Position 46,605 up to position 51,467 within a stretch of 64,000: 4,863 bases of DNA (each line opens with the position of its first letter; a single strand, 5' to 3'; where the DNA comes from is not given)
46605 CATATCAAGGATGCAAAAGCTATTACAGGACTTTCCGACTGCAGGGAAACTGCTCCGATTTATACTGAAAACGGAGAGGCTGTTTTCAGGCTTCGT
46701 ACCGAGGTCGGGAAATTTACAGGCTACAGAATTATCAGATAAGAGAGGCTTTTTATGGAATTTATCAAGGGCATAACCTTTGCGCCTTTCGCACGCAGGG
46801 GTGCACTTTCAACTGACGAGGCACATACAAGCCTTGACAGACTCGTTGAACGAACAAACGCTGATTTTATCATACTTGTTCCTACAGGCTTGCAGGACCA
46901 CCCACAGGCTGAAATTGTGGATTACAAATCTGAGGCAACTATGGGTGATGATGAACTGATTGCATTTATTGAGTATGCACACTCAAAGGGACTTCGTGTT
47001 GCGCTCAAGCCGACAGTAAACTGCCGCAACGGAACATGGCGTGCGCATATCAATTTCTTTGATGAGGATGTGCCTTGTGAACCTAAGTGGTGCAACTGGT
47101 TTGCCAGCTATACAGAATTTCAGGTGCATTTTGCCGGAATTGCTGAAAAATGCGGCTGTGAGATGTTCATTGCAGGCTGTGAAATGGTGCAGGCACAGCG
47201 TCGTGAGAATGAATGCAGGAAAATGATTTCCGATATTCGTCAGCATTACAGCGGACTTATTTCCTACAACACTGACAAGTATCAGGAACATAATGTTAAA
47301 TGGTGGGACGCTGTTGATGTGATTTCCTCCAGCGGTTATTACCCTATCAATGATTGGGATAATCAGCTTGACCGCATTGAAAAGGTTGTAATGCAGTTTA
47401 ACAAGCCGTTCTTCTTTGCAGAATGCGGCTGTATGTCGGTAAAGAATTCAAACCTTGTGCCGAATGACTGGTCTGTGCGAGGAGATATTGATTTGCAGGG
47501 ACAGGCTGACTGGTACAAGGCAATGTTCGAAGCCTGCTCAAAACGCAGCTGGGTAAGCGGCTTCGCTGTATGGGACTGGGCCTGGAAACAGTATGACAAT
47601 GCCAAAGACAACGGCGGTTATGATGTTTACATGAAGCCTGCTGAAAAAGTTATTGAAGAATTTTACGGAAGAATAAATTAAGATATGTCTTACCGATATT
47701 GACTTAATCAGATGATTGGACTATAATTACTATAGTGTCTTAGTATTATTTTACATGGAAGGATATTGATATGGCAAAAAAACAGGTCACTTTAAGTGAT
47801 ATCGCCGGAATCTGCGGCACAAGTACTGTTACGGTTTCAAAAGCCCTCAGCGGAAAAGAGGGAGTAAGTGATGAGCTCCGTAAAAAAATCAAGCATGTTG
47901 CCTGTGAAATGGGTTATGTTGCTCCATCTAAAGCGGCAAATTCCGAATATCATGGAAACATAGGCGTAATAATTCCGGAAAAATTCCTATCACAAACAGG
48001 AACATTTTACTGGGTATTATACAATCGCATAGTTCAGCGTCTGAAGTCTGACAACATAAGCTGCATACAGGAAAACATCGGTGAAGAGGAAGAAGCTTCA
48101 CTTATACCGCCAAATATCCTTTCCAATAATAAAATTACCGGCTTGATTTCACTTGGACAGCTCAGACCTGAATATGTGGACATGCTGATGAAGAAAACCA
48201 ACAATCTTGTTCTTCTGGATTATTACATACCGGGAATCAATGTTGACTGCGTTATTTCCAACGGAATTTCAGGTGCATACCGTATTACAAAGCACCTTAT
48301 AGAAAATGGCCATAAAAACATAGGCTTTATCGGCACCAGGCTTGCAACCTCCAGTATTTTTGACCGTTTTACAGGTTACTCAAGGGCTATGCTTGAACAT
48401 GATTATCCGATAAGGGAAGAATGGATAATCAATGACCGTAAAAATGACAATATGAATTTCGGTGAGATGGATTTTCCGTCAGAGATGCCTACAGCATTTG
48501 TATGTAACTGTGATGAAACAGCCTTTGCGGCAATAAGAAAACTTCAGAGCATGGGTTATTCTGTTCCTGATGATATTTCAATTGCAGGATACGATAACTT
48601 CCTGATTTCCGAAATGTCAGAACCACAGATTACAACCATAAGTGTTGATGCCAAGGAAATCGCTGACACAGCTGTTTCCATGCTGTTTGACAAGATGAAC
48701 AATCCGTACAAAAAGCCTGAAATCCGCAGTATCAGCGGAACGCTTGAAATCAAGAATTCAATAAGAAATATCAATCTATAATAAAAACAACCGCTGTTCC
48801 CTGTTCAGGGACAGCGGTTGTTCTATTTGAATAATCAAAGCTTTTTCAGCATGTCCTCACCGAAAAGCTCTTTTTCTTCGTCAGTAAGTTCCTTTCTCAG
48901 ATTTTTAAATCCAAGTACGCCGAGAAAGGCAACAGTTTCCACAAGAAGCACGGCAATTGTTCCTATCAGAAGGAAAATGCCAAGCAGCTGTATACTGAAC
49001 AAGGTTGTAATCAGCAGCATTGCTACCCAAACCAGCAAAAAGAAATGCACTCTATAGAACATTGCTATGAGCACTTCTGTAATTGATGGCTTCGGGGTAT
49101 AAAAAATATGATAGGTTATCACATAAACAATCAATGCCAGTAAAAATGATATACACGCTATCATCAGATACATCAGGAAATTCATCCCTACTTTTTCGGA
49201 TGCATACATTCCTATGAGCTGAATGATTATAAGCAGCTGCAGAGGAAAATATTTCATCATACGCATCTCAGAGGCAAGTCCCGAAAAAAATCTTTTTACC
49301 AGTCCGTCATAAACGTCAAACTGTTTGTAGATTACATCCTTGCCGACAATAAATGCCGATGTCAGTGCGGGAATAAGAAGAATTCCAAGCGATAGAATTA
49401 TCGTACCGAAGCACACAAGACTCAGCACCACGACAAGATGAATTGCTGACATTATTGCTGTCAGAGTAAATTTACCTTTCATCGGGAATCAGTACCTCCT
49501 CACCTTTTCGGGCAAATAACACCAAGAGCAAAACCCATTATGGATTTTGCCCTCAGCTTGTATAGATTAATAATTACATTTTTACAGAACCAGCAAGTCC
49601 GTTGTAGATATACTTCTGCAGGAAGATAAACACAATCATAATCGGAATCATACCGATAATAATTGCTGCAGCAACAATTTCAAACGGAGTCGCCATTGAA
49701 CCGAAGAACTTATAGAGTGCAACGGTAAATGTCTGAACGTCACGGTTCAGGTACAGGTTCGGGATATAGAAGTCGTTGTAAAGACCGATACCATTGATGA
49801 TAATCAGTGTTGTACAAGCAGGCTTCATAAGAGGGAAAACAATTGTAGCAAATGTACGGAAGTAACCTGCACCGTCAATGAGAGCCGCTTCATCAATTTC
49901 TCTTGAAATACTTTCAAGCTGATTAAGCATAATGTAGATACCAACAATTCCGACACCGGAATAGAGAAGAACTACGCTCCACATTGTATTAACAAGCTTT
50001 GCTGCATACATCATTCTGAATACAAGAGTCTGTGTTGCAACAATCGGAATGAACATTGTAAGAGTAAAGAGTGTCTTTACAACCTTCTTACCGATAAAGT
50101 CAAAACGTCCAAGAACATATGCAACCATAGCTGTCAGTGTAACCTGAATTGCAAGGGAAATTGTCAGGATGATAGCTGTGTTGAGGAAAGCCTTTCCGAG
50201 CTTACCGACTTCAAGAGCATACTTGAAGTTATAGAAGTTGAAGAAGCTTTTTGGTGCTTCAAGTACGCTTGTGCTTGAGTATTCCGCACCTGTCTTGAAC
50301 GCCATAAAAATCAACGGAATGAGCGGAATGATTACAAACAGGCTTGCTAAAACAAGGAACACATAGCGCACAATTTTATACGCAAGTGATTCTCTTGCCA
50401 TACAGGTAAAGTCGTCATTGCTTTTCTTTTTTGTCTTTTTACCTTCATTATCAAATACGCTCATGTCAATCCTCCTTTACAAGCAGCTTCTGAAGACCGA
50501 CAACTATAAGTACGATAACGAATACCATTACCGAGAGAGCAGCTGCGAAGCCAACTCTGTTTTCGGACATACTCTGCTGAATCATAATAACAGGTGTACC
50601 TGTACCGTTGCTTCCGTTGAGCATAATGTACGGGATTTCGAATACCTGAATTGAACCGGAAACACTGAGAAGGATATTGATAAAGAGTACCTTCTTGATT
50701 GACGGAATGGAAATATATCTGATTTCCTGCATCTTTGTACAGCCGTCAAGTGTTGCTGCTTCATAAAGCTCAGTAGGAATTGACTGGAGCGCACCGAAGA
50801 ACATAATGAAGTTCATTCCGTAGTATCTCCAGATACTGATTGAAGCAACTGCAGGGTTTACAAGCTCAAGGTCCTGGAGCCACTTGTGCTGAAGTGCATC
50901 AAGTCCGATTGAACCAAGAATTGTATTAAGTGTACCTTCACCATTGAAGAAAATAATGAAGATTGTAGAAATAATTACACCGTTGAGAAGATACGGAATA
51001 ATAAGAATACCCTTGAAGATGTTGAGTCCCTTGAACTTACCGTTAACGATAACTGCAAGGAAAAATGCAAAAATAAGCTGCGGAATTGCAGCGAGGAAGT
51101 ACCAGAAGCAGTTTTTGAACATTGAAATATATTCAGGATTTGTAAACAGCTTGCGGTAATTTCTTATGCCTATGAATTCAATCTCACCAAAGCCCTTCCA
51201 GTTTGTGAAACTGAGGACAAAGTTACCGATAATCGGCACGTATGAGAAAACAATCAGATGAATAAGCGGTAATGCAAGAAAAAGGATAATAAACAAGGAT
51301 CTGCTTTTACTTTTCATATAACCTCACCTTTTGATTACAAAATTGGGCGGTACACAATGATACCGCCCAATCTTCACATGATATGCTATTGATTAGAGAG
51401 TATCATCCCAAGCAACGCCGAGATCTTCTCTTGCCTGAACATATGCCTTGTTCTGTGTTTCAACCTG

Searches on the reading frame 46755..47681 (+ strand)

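Call 8: search_protein_families(library=pfam, proteins=[window:46755-47681:+], max_evalue=0.001)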
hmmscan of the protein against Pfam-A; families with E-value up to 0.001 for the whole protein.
window:46755-47681:+ (308 aa): 1 family
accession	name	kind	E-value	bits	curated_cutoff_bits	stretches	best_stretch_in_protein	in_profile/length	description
PF22612.2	GH113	-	6.5e-131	436.4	27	1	7-294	1-289/289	Glycoside Hydrolase Family 113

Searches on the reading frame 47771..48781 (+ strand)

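Call 8: search_protein_families(library=pfam, proteins=[window:47771-48781:+], max_evalue=0.001)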
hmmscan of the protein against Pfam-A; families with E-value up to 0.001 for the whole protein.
window:47771-48781:+ (336 aa): 3 families
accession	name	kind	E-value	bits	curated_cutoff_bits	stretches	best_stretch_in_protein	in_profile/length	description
PF13377.12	Peripla_BP_3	-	1.2e-32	113.7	26.5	1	174-330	2-166/167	Periplasmic binding protein-like domain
PF00532.27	Peripla_BP_1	-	5.8e-15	56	22.2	1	63-314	3-266/281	Periplasmic binding proteins and sugar binding domain of LacI family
PF00356.27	LacI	-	9.4e-10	38.6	27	1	7-50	1-44/46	Bacterial regulatory proteins, lacI family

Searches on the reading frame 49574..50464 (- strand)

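Call 8: search_protein_families(library=pfam, proteins=[window:49574-50464:-], max_evalue=0.001)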
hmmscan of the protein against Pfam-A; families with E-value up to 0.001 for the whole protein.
window:49574-50464:- (296 aa): 1 family
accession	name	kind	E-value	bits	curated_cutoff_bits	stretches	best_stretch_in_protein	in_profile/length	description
PF00528.27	BPD_transp_1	-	5.2e-14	52.8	26.4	1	114-287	4-179/184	Binding-protein-dependent transport system inner membrane component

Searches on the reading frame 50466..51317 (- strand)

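Call 8: search_protein_families(library=pfam, proteins=[window:50466-51317:-], max_evalue=0.001)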
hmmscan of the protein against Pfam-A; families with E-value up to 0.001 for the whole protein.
window:50466-51317:- (283 aa): 1 family
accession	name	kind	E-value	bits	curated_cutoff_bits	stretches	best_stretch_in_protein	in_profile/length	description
PF00528.27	BPD_transp_1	-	1.5e-17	64.4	26.4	1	81-281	2-180/184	Binding-protein-dependent transport system inner membrane component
